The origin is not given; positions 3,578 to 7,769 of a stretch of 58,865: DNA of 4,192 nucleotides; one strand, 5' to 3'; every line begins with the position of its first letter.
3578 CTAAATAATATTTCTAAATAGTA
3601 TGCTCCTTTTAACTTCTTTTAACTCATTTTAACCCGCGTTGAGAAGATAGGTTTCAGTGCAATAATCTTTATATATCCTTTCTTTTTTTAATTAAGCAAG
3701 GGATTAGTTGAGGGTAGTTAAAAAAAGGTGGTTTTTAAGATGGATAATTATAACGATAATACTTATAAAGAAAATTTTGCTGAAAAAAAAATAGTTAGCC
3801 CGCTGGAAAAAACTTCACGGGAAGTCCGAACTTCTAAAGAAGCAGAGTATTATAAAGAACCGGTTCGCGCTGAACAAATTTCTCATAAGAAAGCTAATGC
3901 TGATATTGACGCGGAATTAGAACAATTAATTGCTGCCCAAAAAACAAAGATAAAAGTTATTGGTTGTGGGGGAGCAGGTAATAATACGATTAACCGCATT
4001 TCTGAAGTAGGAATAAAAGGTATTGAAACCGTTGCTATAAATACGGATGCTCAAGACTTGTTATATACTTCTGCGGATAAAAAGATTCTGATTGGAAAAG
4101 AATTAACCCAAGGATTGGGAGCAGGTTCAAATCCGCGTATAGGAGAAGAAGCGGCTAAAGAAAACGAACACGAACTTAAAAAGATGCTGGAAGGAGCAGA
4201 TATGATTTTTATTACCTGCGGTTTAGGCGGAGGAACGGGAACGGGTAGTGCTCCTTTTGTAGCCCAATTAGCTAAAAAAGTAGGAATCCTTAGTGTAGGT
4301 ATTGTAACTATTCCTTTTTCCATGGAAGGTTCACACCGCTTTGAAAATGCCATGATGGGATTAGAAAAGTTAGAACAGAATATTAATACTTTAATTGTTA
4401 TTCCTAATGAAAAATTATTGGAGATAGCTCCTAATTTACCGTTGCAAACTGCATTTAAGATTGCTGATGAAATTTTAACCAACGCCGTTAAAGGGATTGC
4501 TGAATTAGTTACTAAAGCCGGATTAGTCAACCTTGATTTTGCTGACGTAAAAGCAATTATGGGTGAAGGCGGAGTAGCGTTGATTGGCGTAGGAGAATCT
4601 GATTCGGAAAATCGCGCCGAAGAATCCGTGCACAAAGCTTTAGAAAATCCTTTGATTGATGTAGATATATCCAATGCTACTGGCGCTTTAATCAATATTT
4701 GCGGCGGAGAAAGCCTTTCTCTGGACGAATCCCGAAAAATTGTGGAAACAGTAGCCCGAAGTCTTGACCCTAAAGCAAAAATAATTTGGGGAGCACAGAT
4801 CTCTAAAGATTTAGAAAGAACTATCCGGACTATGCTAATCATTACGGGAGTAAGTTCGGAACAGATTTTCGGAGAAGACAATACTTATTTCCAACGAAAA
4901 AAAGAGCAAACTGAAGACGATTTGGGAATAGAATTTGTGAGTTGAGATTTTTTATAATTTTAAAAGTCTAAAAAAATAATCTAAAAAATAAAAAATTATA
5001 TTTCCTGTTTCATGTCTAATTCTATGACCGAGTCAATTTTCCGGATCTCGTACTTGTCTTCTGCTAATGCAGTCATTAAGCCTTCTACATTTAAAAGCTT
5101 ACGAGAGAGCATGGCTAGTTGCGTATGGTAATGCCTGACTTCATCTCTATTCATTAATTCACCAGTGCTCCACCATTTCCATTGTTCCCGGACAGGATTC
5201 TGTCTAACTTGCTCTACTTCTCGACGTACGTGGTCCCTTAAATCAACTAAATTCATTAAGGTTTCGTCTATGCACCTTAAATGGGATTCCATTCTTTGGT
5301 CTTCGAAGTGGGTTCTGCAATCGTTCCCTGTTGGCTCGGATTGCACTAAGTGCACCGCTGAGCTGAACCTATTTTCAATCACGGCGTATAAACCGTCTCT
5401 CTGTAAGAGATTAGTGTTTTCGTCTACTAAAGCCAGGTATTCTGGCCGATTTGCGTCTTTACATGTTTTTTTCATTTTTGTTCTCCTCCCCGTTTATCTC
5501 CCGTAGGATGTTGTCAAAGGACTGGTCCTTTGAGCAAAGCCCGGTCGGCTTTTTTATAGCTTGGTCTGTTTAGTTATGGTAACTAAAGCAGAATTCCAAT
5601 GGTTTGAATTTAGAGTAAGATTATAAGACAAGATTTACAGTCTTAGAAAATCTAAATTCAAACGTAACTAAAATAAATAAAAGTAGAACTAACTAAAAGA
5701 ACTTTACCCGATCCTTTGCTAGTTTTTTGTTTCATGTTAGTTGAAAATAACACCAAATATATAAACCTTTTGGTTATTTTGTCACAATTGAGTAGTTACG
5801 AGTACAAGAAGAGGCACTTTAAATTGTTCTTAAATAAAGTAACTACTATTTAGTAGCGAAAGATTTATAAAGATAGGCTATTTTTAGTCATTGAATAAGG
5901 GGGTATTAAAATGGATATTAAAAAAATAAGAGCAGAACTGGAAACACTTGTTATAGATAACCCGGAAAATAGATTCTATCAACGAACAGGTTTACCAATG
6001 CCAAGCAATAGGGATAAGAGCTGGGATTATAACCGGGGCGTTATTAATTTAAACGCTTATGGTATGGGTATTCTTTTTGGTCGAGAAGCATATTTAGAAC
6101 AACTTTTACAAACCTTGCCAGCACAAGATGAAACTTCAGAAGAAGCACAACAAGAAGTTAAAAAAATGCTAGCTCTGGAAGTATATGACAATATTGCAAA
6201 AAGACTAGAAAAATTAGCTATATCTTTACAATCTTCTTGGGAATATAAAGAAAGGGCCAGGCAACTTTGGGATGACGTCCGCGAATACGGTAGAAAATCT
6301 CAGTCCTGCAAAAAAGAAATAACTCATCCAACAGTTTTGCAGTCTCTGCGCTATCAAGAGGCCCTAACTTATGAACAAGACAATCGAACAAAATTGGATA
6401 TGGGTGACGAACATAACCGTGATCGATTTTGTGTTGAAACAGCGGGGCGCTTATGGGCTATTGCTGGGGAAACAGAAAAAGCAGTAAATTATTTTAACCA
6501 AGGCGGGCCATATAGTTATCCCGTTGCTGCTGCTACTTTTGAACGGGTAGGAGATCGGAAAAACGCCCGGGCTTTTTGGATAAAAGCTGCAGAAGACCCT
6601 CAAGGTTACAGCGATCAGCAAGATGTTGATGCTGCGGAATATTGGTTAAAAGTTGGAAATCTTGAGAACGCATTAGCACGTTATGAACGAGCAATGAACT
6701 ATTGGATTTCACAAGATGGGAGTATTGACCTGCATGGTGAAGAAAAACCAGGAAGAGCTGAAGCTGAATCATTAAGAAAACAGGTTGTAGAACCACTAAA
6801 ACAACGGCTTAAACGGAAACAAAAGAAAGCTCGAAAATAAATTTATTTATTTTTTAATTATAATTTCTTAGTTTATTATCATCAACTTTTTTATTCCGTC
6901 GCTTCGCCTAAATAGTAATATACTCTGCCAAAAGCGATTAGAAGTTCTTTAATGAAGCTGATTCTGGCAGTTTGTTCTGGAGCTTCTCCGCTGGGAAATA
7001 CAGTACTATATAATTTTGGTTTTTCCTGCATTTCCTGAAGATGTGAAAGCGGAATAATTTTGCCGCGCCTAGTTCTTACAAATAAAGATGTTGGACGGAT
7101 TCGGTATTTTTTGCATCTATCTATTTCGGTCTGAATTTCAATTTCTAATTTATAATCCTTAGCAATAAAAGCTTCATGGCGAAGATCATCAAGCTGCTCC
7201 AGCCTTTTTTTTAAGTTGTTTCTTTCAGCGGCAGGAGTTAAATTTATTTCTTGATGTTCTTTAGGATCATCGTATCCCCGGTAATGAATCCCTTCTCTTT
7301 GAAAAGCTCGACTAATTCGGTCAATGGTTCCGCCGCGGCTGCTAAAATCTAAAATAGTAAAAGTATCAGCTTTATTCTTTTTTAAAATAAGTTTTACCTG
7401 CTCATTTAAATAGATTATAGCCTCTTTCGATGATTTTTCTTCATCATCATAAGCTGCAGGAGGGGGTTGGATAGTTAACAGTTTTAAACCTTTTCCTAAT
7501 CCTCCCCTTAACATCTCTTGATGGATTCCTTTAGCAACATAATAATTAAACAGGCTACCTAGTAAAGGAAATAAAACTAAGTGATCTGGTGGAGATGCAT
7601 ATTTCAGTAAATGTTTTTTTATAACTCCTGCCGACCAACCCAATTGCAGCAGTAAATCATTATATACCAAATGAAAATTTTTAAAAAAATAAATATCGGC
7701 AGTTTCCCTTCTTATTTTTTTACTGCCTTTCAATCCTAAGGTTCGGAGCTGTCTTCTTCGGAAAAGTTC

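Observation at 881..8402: Inverted pair of paralogous helical-plus-PRTase-like proteins bracketing ftsZ and a Nudix hydrolase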

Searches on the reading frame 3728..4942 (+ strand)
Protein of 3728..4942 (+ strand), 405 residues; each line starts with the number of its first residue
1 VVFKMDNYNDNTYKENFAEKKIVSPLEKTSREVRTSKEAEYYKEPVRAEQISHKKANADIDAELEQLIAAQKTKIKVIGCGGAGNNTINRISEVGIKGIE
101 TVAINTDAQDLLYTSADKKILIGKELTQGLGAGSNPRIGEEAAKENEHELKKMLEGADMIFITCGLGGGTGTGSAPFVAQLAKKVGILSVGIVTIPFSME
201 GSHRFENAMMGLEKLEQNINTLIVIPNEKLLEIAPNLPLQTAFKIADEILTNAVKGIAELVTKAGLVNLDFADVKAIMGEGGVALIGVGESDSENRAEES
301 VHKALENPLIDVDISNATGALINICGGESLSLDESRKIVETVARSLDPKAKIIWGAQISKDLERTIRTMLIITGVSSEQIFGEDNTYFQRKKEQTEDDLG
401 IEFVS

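Call 4: search_protein_families(library=pfam, proteins=[window:3728-4942:+], max_evalue=1)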
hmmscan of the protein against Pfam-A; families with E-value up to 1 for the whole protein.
window:3728-4942:+ (405 aa): 5 families
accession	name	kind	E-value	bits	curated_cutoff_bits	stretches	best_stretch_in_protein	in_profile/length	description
PF00091.31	Tubulin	-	2.7e-48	165.2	33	1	74-234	1-189/190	Tubulin/FtsZ family, GTPase domain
PF12327.13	FtsZ_C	-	1.2e-32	112.6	27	1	282-375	1-94/95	FtsZ family, C-terminal domain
PF10411.14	DsbC_N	-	0.022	14.8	25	1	86-122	21-55/70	Disulfide bond isomerase protein N-terminal domain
PF13809.12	Tubulin_2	-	0.052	13.2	27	1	153-184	158-188/356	Tubulin like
PF00701.28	DHDPS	-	0.06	12.5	22.1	1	300-355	18-76/289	Dihydrodipicolinate synthetase family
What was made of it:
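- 3728..4945 (+): ftsZ. A neighbour only, not part of the family or of a conserved unit. Pfam Tubulin and FtsZ_C (call 4).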

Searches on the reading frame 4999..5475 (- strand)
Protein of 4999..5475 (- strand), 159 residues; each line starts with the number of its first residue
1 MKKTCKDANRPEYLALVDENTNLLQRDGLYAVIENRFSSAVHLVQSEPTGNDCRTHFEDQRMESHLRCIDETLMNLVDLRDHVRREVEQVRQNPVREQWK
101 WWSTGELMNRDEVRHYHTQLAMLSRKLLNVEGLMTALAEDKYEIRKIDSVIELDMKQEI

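Call 4: search_protein_families(library=pfam, proteins=[window:4999-5475:-], max_evalue=1)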
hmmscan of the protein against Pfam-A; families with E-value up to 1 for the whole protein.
window:4999-5475:- (159 aa): 2 families
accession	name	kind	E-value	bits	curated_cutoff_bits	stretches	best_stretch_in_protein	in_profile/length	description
PF18576.7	HTH_52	-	0.0065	17.1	26.6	1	97-123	9-35/64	Helix-turn-helix domain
PF08790.17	zf-LYAR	-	0.023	15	20.7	1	52-71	5-24/28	LYAR-type C2HC zinc finger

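Call 65: search_protein_families(library=ncbifam, proteins=[window:4999-5475:-], max_evalue=0.1)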
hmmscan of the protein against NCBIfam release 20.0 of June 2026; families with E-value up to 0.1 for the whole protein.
window:4999-5475:- (159 aa): 1 family
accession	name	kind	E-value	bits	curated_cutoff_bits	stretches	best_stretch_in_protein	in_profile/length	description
NF012155.1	tet_protect_M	exception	0.07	11.3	1420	1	25-131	226-324/639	tetracycline resistance ribosomal protection protein Tet(M)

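Call 66: search_protein_families(library=padloc, proteins=[window:4999-5475:-], max_evalue=0.1)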
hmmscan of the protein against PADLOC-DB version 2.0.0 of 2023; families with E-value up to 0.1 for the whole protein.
window:4999-5475:- (159 aa): 0 families

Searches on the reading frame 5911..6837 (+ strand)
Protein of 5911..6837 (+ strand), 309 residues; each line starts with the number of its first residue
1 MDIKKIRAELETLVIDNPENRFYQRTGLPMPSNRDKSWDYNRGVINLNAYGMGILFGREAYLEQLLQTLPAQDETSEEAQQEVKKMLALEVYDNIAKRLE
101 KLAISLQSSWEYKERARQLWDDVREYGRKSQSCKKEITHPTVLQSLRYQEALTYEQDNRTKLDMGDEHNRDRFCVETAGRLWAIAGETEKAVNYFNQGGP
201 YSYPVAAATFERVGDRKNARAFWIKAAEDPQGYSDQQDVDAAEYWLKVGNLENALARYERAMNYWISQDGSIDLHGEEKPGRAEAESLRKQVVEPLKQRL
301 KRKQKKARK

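Call 4: search_protein_families(library=pfam, proteins=[window:5911-6837:+], max_evalue=1)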
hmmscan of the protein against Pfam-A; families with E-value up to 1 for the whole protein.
window:5911-6837:+ (309 aa): 6 families
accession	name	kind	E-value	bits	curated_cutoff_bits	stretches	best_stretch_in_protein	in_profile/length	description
PF10602.15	RPN7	-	0.0002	21.5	29.6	1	236-274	37-75/174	26S proteasome subunit RPN7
PF12497.13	ERbeta_N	-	0.055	13.8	25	1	76-134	52-109/114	Estrogen receptor beta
PF04286.17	DUF445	-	0.092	13.1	33.8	1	72-164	204-298/368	Protein of unknown function (DUF445)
PF13424.12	TPR_12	-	0.1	13.3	30.1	0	247-267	15-35/77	Tetratricopeptide repeat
PF20496.3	Dbl7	-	0.14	12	25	1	81-151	32-104/274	Double strand break localizing Dbl7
PF21200.3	Glyco_hydro_39_C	-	0.17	12.7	27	0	208-254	39-84/89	Alpha-L-iduronidase C-terminal domain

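Call 65: search_protein_families(library=ncbifam, proteins=[window:5911-6837:+], max_evalue=0.1)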
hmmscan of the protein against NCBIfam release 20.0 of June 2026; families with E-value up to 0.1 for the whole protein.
window:5911-6837:+ (309 aa): 0 families

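Call 66: search_protein_families(library=padloc, proteins=[window:5911-6837:+], max_evalue=0.1)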
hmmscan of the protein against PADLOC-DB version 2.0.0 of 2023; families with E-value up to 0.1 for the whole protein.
window:5911-6837:+ (309 aa): 0 families

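Call 78: search_dna_similar(query=window:5911-6837:+, collection=phages, mode=protein, max_evalue=0.001, max_rows=8)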
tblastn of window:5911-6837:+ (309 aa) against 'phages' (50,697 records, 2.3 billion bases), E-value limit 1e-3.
No match.

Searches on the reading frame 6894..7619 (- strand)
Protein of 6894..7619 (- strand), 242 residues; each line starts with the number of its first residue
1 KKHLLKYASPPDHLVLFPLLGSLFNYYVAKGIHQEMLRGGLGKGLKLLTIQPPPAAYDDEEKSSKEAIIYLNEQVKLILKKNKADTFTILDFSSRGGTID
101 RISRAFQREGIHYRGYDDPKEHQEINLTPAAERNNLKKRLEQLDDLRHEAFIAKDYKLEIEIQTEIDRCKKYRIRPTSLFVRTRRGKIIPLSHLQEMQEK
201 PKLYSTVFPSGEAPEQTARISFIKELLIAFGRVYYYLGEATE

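Call 53: search_solved_structures(query=window:6894-7619:-, max_evalue=10)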
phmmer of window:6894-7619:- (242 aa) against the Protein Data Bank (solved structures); distinct sequences matched with E-value up to 10: 1.
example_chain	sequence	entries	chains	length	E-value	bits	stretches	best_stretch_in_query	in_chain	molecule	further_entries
1nkn_A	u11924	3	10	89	3.4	10.5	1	120-163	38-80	S2N51-GCN4 | Myosin heavy chain, striated muscle/General control protein GCN4 chimera | Myosin heavy chain, striated muscle/General control protein GCN4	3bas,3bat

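Call 84: search_solved_structures(query=A9, max_evalue=10, show_alignments=2)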
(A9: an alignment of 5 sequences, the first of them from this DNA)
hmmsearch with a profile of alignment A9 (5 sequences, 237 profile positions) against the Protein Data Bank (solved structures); distinct sequences matched with E-value up to 10: 4.
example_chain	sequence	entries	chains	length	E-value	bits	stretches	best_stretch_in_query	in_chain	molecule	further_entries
5fdk_A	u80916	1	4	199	0.18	14.7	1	58-150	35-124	Holliday junction resolvase RecU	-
1rzn_A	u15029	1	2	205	0.24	14.3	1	58-150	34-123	Recombination protein U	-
1zp7_A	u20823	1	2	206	0.25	14.3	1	58-150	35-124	Recombination protein U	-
9g9a_B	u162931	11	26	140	1.5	11.7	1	93-169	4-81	CRISPR system Cms protein Csm2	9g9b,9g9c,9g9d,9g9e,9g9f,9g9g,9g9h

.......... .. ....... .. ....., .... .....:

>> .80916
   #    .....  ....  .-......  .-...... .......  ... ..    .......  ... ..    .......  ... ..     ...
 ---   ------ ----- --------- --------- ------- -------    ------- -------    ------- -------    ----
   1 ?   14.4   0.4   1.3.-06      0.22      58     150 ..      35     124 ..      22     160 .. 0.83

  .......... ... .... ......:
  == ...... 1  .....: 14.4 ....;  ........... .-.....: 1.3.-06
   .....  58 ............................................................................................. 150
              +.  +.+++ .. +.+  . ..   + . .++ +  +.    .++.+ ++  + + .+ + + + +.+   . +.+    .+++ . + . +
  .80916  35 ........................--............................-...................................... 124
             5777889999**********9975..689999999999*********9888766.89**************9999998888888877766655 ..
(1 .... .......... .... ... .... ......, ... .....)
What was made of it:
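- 7113..7595 (-): B, α/β three-layer domain (aa 270-430, strand-helix repeats). Rossmann- or flavodoxin-like; PRTase ancestry is possible but unproven. No PRTase in the PDB profile search (call 84).
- On Type I PRTase (PF00156), protein B: No PRTase appears in PDB searches with the sequence or with a 5-sequence profile at E <= 10 (calls 53, 84).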
